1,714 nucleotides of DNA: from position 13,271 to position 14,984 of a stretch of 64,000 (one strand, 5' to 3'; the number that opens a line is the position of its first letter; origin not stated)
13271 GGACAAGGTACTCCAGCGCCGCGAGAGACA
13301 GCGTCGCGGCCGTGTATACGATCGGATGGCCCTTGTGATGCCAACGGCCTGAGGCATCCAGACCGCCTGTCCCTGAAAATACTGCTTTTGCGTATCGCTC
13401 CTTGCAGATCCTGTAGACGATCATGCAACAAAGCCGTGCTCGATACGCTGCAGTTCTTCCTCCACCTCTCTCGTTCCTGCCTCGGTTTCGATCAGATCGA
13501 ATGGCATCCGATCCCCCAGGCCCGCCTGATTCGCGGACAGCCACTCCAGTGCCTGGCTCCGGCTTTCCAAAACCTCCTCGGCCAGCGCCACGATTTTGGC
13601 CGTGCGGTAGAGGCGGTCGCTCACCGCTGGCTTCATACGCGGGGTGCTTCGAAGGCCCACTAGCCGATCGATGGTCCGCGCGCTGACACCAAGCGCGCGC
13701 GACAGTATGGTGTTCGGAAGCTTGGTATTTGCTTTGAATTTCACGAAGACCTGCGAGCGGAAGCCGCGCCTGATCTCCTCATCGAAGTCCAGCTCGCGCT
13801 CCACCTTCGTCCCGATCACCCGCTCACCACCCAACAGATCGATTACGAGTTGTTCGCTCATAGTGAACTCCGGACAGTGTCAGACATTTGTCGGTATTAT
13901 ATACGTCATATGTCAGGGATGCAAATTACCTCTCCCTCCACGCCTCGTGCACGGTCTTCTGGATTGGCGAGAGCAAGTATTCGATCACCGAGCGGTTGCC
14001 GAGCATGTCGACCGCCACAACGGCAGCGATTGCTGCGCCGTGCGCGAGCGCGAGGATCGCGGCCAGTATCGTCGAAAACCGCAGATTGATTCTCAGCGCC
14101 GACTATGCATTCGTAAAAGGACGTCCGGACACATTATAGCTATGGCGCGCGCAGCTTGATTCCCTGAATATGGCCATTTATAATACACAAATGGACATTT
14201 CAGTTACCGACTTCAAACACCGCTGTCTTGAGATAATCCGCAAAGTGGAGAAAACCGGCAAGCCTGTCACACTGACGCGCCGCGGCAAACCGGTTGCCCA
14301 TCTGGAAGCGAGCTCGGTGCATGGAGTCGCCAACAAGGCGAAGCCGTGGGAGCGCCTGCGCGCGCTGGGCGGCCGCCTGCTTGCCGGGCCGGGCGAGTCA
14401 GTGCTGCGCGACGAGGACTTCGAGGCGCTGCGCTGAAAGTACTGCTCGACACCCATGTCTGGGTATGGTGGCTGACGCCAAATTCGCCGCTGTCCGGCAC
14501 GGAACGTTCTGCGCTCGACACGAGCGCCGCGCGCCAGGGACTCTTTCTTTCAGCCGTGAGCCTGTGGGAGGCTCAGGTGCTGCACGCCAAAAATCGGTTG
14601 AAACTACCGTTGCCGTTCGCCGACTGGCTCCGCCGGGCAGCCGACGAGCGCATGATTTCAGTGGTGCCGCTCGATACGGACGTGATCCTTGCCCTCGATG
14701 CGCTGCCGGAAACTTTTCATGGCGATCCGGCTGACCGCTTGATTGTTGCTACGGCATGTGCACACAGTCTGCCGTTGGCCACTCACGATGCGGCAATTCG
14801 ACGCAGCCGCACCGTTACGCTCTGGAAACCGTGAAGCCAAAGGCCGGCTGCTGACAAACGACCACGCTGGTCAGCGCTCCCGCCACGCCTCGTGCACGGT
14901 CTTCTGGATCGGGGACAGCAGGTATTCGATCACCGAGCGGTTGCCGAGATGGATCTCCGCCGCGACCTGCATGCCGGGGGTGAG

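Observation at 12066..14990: Three copies of the hlyD 3' end interleaved with toxin-antitoxin modules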

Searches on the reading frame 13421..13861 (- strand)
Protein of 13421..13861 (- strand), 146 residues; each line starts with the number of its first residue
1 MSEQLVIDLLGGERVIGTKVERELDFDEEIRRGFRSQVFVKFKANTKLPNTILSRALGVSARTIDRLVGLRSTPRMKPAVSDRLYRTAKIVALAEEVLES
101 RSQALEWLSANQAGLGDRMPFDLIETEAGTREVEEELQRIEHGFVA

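Call 11: search_protein_families(library=pfam, proteins=[window:13421-13861:-], max_evalue=0.1)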
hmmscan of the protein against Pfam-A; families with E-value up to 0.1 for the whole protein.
window:13421-13861:- (146 aa): 4 families
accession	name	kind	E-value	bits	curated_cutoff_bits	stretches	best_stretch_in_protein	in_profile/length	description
PF09722.15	Xre_MbcA_ParS_C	-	1.3e-12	47.9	24.5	1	94-143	2-51/51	Antitoxin Xre/MbcA/ParS C-terminal toxin-binding domain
PF20432.4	Xre-like-HTH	-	6e-07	30.1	25.8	1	25-86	1-60/63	Antitoxin Xre-like helix-turn-helix domain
PF04561.19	RNA_pol_Rpb2_2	-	0.074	13.2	21.7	1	38-92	42-98/190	RNA polymerase Rpb2, domain 2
PF13404.12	HTH_AsnC-type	-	0.08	13.2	27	0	44-64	14-34/42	AsnC-type helix-turn-helix domain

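Call 39: find_encoding_contigs(protein=window:13421-13861:-, flank=6000, max_places=10)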
Protein window:13421-13861:- (146 aa): 7 contigs read that carry it; 4 places shown.
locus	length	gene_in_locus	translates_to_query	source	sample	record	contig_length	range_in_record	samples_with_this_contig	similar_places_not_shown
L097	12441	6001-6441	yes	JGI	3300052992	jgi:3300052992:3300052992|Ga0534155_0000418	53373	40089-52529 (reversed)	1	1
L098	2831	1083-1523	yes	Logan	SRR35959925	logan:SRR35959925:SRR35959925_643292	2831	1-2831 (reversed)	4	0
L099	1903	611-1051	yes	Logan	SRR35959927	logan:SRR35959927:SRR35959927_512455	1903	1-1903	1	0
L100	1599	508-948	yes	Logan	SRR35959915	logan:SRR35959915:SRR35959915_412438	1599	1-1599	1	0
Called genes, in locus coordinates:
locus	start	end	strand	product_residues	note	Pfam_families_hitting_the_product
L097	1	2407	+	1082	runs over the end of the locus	?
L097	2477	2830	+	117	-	-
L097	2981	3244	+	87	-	PF04014:MazE_antitoxin (weak)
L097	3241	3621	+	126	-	PF01850:PIN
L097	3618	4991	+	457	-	PF25919:BSH_CusB (faint), PF00364:Biotin_lipoyl (faint), PF25984:BSH_YknX (weak), PF26077:BSH_Fcp1 (faint), PF25994:HH_AprE, PF26002:Beta-barrel_AprE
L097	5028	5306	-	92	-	PF01850:PIN (weak)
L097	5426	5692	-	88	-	PF02604:PhdYeFM_antitox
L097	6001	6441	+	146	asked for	PF20432:Xre-like-HTH (weak), PF09722:Xre_MbcA_ParS_C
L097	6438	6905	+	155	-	PF08808:RES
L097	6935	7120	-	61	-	PF21716:dnstrm_HI1420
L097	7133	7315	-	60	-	PF21748:UPF0150 (weak)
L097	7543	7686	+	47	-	-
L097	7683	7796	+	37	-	-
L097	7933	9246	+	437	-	PF00815:Histidinol_dh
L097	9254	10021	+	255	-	PF00106:adh_short, PF01370:Epimerase (weak), PF08659:KR, PF13561:adh_short_C2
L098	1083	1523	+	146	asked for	PF20432:Xre-like-HTH (weak), PF09722:Xre_MbcA_ParS_C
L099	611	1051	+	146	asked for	PF20432:Xre-like-HTH (weak), PF09722:Xre_MbcA_ParS_C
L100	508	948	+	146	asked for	PF20432:Xre-like-HTH (weak), PF09722:Xre_MbcA_ParS_C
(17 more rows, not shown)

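Call 43: find_homologous_proteins(query=window:13424-13861:-, max_evalue=1e-20)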
Query window:13424-13861:- (146 aa): 89 proteins with E <= 1e-20 among 206 candidates.
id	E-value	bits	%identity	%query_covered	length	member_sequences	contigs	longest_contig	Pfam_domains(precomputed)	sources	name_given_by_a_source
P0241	1.8e-79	282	93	100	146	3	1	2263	PF20432.5,PF09722.16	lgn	-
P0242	1.2e-75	270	88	100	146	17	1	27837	PF20432.5,PF09722.16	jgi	jgi:putative toxin-antitoxin system antitoxin component (TIGR02293 family)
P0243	2.4e-71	256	84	100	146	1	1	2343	PF20432.5,PF09722.16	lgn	-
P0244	9.3e-70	251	82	100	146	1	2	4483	PF20432.5,PF09722.16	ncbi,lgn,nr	ncbi:MAG: DUF2384 domain-containing protein [Betaproteobacteria bacterium]|nr:DUF2384 domain-contain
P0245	6.7e-69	248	80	100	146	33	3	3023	PF20432.5,PF09722.16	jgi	-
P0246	2.0e-66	240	79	100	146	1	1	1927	PF20432.5,PF09722.16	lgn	-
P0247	2.0e-65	237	76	100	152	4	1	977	PF20432.5,PF09722.16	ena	-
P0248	2.4e-65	236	77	100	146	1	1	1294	PF20432.5,PF09722.16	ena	-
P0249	2.5e-65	236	77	100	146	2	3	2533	PF20432.5,PF09722.16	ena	-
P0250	5.0e-65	235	77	100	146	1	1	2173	PF20432.5,PF09722.16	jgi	jgi:putative toxin-antitoxin system antitoxin component (TIGR02293 family)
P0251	5.9e-65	235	77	100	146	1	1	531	PF20432.5,PF09722.16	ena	-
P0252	6.0e-65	235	77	100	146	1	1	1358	PF20432.5,PF09722.16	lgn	-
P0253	6.6e-65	235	78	100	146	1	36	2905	PF20432.5,PF09722.16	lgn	-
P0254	9.4e-65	235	77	100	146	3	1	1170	PF20432.5,PF09722.16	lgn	-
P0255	1.3e-64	234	78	92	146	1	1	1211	PF20432.5,PF09722.16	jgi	jgi:putative toxin-antitoxin system antitoxin component (TIGR02293 family)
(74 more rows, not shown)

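Call 44: find_encoding_contigs(protein=P0241, flank=10000, max_places=5)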
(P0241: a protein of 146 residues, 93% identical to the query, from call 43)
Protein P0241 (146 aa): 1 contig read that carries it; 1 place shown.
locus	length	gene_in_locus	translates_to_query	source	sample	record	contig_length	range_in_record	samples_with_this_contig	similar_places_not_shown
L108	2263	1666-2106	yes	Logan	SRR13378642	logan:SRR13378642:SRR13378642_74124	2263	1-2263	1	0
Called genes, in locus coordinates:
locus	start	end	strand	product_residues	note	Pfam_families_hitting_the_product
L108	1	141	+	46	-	?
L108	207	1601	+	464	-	PF25919:BSH_CusB (faint), PF00364:Biotin_lipoyl (faint), PF26077:BSH_Fcp1 (faint), PF25984:BSH_YknX (weak), PF25994:HH_AprE, PF26002:Beta-barrel_AprE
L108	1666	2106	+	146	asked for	PF20432:Xre-like-HTH (weak), PF09722:Xre_MbcA_ParS_C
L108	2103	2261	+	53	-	?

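Call 45: find_encoding_contigs(protein=P0242, flank=10000, max_places=5)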
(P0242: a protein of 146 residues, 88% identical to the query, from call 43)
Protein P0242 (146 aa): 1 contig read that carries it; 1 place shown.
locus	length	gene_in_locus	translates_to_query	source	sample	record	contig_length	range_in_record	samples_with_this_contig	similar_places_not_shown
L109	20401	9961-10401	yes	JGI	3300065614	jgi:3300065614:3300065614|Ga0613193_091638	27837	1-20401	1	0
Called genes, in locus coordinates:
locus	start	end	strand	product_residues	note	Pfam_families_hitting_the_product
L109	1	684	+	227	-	?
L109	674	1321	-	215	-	PF03544:TonB_C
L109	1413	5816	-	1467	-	-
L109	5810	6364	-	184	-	PF14341:PilX_N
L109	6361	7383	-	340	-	PF16074:PilW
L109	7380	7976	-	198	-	PF22150:Tt1218-like (weak)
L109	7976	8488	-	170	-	PF07963:N_methyl, PF12019:GspH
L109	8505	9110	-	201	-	PF07963:N_methyl, PF16732:ComP_DUS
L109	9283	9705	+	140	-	PF01475:FUR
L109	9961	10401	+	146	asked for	PF20432:Xre-like-HTH, PF09722:Xre_MbcA_ParS_C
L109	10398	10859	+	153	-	PF08808:RES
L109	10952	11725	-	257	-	PF00106:adh_short, PF08659:KR, PF13561:adh_short_C2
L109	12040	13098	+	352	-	PF13365:Trypsin_2, PF00595:PDZ (weak), PF13180:PDZ_2, PF17820:PDZ_6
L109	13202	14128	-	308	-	PF02629:CoA_binding, PF00549:Ligase_CoA, PF13607:Succ_CoA_lig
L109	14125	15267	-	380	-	PF08442:ATP-grasp_2, PF24948:Citrate_synth_N (faint), PF00549:Ligase_CoA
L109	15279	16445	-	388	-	PF02771:Acyl-CoA_dh_N, PF02770:Acyl-CoA_dh_M, PF00441:Acyl-CoA_dh_1, PF08028:Acyl-CoA_dh_2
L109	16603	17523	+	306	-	PF00561:Abhydrolase_1, PF12146:Hydrolase_4, PF12697:Abhydrolase_6 (weak)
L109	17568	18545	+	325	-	PF03401:TctC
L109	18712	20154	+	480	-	PF03972:MmgE_PrpD_N, PF19305:MmgE_PrpD_C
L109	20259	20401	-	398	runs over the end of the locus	PF02771:Acyl-CoA_dh_N, PF02770:Acyl-CoA_dh_M, PF00441:Acyl-CoA_dh_1, PF08028:Acyl-CoA_dh_2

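Call 47: find_encoding_contigs(protein=P0244, flank=10000, max_places=4)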
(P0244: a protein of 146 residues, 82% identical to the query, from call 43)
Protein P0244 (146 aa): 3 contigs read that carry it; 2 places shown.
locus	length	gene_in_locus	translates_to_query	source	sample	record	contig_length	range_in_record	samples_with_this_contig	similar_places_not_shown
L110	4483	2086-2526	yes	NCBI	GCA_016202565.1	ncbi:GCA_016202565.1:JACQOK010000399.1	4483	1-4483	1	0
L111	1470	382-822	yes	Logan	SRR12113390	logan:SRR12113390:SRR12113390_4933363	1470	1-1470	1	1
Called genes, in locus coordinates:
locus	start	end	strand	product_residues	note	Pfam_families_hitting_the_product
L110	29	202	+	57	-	-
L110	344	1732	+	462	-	PF04773:FecR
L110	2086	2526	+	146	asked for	PF20432:Xre-like-HTH, PF09722:Xre_MbcA_ParS_C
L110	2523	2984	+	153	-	PF08808:RES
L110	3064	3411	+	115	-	-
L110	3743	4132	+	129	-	PF01250:Ribosomal_S6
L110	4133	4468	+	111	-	PF22657:SSB_1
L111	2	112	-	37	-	?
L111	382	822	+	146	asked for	PF20432:Xre-like-HTH, PF09722:Xre_MbcA_ParS_C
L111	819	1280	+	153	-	PF08808:RES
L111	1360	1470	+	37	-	?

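Call 48: find_encoding_contigs(protein=P0243, flank=10000, max_places=4)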
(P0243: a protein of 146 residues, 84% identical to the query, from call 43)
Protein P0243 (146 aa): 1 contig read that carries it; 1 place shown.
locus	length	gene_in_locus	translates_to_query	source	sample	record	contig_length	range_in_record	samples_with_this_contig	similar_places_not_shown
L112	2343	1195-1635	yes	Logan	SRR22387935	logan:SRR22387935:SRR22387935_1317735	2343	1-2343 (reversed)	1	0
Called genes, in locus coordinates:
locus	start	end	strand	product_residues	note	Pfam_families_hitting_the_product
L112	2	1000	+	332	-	?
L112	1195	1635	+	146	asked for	PF20432:Xre-like-HTH, PF09722:Xre_MbcA_ParS_C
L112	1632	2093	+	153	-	PF08808:RES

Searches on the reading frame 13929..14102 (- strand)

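Call 11: search_protein_families(library=pfam, proteins=[window:13929-14102:-], max_evalue=0.1)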
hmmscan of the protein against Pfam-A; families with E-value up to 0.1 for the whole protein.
window:13929-14102:- (58 aa): 1 family
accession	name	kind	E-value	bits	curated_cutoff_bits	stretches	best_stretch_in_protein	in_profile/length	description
PF07254.17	Cpta_toxin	-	0.057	14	27.3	1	3-40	3-40/133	Membrane-bound toxin component of toxin-antitoxin system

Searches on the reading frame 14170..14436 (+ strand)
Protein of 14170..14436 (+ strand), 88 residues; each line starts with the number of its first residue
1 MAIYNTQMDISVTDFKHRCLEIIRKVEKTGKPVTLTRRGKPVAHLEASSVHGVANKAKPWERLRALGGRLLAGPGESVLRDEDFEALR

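Call 11: search_protein_families(library=pfam, proteins=[window:14170-14436:+], max_evalue=0.1)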
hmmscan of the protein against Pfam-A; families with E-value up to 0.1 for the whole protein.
window:14170-14436:+ (88 aa): 2 families
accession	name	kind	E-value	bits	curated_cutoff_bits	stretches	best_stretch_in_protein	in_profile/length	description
PF02604.26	PhdYeFM_antitox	-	1.2e-07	31.9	29.8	1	10-44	4-38/74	Antitoxin Phd_YefM, type II toxin-antitoxin system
PF19301.5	LigXa_C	-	0.029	13.9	27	1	8-65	231-286/304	LigXa C-terminal domain like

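Call 40: find_encoding_contigs(protein=window:14170-14436:+, flank=6000, max_places=10)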
Protein window:14170-14436:+ (88 aa): 8 contigs read that carry it; 7 places shown.
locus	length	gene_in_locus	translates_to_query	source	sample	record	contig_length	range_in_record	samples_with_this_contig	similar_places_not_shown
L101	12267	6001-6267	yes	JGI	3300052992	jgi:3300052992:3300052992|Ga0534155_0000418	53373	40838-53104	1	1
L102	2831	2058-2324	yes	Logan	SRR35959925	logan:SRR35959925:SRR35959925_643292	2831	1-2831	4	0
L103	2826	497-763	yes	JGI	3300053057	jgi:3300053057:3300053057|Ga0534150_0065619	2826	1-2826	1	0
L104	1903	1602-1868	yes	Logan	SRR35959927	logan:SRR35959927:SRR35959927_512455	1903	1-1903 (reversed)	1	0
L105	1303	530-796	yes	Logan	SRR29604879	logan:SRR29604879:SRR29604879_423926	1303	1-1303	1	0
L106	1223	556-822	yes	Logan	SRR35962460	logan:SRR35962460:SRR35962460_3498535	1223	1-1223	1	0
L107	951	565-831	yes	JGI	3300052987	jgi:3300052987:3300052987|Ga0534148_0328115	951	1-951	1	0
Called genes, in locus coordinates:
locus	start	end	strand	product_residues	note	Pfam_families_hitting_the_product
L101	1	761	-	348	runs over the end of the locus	PF09084:NMT1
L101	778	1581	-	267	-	PF00005:ABC_tran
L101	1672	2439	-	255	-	PF00106:adh_short, PF01370:Epimerase (weak), PF08659:KR, PF13561:adh_short_C2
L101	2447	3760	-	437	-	PF00815:Histidinol_dh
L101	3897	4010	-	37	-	-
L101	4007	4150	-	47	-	-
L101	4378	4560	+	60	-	PF21748:UPF0150 (weak)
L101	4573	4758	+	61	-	PF21716:dnstrm_HI1420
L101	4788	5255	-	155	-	PF08808:RES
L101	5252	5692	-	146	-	PF20432:Xre-like-HTH (weak), PF09722:Xre_MbcA_ParS_C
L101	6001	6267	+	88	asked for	PF02604:PhdYeFM_antitox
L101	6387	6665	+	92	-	PF01850:PIN (weak)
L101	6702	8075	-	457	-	PF25919:BSH_CusB (faint), PF00364:Biotin_lipoyl (faint), PF25984:BSH_YknX (weak), PF26077:BSH_Fcp1 (faint), PF25994:HH_AprE, PF26002:Beta-barrel_AprE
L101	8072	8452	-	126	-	PF01850:PIN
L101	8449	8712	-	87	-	PF04014:MazE_antitoxin (weak)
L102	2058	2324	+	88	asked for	PF02604:PhdYeFM_antitox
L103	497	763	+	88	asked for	PF02604:PhdYeFM_antitox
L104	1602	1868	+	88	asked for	PF02604:PhdYeFM_antitox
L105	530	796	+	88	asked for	PF02604:PhdYeFM_antitox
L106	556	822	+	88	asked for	PF02604:PhdYeFM_antitox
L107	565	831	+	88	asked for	PF02604:PhdYeFM_antitox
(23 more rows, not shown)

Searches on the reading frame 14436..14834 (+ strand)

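Call 11: search_protein_families(library=pfam, proteins=[window:14436-14834:+], max_evalue=0.1)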
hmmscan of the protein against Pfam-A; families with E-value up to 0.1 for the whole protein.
window:14436-14834:+ (132 aa): 2 families
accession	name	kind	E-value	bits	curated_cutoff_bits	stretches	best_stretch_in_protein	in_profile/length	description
PF01850.27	PIN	-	4.7e-14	53.5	23.6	1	2-123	1-116/120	PIN domain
PF13470.12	PIN_3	-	0.098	13.9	27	0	1-110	1-104/115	PIN domain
